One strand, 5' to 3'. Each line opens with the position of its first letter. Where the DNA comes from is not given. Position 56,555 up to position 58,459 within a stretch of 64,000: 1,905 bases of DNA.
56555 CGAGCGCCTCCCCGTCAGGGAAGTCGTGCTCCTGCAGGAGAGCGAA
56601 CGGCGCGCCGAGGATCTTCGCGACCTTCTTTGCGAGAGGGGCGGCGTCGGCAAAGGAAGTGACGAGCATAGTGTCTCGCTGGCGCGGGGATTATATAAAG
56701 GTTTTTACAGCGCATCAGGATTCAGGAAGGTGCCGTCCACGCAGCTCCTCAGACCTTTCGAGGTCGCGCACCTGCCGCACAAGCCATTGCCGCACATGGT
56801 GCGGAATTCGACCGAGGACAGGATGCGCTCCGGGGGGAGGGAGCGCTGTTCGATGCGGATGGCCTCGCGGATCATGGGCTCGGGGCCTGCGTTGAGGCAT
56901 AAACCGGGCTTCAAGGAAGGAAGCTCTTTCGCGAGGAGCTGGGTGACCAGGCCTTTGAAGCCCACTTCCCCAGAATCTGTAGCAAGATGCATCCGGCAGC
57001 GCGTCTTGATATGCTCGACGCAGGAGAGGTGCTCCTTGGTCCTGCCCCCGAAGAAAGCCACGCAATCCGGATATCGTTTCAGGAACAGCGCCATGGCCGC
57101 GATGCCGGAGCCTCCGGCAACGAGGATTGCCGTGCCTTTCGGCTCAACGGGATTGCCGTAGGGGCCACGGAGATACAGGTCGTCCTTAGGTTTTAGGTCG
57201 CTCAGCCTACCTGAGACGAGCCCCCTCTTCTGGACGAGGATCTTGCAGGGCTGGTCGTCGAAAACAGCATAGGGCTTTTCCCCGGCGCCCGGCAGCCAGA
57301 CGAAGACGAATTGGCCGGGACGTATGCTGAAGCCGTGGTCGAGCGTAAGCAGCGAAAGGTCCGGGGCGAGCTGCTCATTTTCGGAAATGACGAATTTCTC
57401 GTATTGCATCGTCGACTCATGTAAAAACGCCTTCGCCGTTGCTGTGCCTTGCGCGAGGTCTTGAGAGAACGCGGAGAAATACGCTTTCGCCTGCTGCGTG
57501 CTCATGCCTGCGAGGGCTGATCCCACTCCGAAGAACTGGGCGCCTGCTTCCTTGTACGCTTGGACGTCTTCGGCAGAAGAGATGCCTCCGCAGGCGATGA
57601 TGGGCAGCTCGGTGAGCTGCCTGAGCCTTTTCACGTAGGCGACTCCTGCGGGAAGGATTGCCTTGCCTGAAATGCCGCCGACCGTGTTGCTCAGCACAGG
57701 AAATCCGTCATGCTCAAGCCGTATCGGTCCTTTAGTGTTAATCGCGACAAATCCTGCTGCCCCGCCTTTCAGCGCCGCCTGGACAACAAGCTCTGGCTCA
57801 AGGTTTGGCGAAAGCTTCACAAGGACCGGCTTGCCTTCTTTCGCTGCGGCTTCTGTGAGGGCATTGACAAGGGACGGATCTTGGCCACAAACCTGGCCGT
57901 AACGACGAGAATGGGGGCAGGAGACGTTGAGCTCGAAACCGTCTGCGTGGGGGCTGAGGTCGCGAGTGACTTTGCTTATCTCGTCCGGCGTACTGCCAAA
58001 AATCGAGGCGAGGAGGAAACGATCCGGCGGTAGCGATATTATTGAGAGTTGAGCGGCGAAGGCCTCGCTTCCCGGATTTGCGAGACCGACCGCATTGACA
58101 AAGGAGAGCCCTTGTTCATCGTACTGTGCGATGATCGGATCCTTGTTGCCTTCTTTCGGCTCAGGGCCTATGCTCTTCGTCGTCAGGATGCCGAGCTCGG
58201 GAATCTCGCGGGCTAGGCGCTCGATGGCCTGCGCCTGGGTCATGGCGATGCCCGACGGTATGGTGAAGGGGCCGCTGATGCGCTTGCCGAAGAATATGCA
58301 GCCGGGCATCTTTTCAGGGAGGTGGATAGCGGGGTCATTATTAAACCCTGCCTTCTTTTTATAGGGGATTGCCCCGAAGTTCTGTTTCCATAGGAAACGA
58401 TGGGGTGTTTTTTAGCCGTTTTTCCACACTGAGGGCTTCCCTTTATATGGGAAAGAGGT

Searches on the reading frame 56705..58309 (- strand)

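Call 54: search_protein_families(library=pfam, proteins=[window:56705-58309:-], max_evalue=0.0001)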
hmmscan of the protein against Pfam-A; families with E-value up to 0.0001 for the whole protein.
window:56705-58309:- (534 aa): 2 families
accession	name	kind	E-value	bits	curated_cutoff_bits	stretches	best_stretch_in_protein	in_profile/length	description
PF01180.27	DHO_dh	-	6.5e-46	157.3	27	1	6-266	6-272/291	Dihydroorotate dehydrogenase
PF03060.21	NMO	-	9.8e-05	22.3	28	0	222-277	181-236/331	Nitronate monooxygenase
